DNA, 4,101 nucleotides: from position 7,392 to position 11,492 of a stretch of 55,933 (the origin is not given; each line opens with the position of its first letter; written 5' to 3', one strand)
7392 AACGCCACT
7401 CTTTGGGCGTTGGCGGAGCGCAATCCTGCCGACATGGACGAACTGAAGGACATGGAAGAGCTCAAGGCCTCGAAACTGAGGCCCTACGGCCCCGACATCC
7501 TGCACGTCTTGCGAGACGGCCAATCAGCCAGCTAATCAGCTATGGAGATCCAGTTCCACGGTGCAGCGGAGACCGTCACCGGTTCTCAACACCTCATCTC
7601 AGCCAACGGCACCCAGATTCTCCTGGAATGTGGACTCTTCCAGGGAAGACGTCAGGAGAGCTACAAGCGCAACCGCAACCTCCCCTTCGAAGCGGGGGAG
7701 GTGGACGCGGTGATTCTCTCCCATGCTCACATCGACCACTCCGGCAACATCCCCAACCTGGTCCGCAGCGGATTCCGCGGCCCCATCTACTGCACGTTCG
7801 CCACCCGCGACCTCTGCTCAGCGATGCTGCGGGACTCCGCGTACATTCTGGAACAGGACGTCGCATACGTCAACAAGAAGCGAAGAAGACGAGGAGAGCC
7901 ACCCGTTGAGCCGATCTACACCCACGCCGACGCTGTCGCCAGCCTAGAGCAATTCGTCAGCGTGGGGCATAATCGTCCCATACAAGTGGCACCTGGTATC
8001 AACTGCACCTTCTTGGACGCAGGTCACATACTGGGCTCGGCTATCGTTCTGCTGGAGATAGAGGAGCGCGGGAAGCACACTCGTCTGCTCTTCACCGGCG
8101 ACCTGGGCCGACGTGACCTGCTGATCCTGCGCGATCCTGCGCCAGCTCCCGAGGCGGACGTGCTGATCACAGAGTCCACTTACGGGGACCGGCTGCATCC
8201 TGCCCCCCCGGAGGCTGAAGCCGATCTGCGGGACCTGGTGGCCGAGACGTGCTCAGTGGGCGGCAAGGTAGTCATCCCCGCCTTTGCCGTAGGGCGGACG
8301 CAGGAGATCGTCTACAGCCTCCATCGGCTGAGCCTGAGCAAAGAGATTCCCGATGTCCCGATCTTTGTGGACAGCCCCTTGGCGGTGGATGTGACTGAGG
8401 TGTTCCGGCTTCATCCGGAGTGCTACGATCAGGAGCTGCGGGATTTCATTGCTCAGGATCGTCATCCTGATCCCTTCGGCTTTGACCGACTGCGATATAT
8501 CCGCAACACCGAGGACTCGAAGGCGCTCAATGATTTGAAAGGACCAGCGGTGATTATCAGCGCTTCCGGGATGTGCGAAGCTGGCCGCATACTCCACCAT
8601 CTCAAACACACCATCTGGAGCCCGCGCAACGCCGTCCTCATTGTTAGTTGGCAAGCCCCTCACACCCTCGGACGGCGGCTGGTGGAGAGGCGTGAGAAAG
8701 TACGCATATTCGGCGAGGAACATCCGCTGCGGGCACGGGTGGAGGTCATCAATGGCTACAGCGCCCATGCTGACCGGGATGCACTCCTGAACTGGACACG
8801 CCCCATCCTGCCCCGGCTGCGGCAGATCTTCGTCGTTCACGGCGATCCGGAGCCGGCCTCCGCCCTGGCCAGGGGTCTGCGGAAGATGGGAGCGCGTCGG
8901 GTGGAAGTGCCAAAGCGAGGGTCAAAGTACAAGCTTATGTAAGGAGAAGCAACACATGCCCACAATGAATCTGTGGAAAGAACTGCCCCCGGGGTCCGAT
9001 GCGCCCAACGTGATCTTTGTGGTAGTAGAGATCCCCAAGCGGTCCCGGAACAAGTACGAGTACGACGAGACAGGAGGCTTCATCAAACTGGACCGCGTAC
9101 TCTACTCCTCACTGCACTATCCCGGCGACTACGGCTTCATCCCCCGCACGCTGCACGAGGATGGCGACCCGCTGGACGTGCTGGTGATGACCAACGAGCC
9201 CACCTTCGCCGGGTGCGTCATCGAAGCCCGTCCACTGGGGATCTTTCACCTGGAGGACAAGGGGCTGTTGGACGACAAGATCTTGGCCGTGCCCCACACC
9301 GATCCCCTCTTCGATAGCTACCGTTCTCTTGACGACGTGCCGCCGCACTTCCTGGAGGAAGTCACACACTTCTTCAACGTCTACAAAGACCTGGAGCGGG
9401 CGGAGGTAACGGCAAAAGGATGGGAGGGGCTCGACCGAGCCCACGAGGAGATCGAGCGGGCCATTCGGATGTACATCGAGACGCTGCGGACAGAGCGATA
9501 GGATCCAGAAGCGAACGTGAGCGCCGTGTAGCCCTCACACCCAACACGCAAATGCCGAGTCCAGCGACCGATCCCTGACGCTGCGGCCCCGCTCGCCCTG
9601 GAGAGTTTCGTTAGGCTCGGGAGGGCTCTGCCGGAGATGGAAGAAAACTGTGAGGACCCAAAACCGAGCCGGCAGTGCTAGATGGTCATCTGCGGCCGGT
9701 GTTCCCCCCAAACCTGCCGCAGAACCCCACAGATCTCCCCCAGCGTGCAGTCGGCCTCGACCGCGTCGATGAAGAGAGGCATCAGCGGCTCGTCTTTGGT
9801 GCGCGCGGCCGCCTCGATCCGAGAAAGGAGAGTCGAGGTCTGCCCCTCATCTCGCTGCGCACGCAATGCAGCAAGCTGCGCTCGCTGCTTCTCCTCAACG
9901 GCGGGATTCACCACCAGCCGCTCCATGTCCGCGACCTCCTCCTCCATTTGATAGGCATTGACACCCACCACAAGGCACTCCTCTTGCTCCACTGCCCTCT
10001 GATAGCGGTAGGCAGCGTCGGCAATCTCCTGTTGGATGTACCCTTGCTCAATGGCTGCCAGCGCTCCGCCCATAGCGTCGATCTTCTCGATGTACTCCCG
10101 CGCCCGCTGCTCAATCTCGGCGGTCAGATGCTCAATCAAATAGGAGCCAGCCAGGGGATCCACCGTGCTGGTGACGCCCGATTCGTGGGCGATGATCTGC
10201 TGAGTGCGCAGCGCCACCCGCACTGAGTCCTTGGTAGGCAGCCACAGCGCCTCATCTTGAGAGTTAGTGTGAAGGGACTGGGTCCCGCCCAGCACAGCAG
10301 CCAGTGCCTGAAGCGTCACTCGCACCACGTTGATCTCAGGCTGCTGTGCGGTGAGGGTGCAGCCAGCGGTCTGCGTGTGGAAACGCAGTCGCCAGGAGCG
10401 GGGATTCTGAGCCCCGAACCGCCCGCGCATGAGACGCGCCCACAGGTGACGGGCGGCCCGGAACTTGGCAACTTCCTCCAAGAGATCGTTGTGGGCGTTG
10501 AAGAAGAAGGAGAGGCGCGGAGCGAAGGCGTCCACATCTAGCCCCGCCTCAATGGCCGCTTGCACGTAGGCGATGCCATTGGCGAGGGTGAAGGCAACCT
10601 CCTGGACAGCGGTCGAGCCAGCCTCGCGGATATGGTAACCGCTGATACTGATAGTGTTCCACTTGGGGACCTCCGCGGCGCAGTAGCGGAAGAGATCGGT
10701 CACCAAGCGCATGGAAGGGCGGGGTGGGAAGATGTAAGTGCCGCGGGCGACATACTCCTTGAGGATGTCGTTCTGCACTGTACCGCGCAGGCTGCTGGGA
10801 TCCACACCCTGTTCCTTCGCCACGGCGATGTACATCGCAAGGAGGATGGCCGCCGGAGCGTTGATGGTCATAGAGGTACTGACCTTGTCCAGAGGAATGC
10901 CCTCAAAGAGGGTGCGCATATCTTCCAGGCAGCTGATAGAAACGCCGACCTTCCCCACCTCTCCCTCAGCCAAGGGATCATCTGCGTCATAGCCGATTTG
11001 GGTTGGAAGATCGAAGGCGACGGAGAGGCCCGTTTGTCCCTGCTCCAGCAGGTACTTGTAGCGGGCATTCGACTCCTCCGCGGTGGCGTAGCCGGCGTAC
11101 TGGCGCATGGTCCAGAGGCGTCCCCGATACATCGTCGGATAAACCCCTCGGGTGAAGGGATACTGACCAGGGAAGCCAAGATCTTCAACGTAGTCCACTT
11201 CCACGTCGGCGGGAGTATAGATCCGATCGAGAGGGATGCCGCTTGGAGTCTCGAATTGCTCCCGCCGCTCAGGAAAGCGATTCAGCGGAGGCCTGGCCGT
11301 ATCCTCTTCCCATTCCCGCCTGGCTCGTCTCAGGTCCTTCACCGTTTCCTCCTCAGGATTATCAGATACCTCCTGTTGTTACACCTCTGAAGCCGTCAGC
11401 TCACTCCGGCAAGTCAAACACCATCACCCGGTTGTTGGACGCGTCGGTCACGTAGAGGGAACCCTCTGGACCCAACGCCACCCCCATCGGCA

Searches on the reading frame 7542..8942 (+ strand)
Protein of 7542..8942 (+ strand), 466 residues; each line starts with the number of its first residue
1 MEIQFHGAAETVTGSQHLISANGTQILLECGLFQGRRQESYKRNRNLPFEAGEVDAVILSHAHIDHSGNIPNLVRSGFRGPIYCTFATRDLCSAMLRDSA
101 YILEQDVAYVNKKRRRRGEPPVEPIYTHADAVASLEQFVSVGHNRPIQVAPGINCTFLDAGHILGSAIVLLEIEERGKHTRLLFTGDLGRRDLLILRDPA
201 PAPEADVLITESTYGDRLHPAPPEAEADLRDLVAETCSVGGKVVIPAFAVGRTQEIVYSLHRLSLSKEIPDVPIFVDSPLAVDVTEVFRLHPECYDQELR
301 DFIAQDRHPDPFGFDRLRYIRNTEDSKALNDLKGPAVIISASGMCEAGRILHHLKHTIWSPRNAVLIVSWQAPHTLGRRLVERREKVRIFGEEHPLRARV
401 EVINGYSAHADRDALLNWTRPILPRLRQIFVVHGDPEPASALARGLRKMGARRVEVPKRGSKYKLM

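Call 48: search_protein_families(library=pfam, proteins=[window:7542-8942:+], max_evalue=0.00001)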
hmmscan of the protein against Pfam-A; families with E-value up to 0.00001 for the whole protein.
window:7542-8942:+ (466 aa): 5 families
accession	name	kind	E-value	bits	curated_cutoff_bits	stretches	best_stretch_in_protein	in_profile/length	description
PF10996.14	Beta-Casp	-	2.7e-41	141.3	27.7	1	253-380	1-120/120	Beta-Casp domain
PF07521.17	RMMBL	-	1.1e-13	51.4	21.6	1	394-456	2-62/63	Zn-dependent metallo-hydrolase RNA specificity domain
PF00753.33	Lactamase_B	-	5.2e-09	36.8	22.7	1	16-199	8-161/196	Metallo-beta-lactamase superfamily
PF12706.13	Lactamase_B_2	-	1.8e-08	34.7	27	1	25-192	2-147/200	Beta-lactamase superfamily domain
PF16661.11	Lactamase_B_6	-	2e-06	27.8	27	1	18-171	1-149/193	Metallo-beta-lactamase superfamily domain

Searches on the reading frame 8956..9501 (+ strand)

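Call 48: search_protein_families(library=pfam, proteins=[window:8956-9501:+], max_evalue=0.00001)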
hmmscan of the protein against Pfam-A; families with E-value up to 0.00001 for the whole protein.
window:8956-9501:+ (181 aa): 1 family
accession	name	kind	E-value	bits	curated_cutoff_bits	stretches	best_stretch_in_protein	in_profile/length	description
PF00719.24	Pyrophosphatase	-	2.6e-57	193.4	23.5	1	22-173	1-152/153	Inorganic pyrophosphatase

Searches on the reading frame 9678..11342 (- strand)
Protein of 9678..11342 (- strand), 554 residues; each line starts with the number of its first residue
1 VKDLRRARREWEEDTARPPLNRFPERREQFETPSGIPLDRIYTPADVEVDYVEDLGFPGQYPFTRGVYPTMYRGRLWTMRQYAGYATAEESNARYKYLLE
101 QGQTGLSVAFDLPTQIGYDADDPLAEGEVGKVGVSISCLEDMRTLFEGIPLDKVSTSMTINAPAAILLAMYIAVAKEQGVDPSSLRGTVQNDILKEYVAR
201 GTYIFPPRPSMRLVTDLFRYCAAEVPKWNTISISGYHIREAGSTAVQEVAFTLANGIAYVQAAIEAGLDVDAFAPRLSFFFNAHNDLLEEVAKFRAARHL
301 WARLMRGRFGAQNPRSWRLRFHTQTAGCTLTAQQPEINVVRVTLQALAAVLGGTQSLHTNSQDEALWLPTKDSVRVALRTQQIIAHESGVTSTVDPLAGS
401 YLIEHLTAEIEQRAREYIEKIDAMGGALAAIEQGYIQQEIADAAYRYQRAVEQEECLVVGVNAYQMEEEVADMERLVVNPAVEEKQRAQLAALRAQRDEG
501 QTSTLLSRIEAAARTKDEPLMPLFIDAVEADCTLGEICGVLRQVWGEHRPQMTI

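Call 48: search_protein_families(library=pfam, proteins=[window:9678-11342:-], max_evalue=0.00001)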
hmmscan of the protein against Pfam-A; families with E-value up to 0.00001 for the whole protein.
window:9678-11342:- (554 aa): 1 family
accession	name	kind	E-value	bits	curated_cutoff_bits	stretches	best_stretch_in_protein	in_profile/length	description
PF01642.28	MM_CoA_mutase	-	4.9e-233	774.7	22.1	1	31-546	1-512/512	Methylmalonyl-CoA mutase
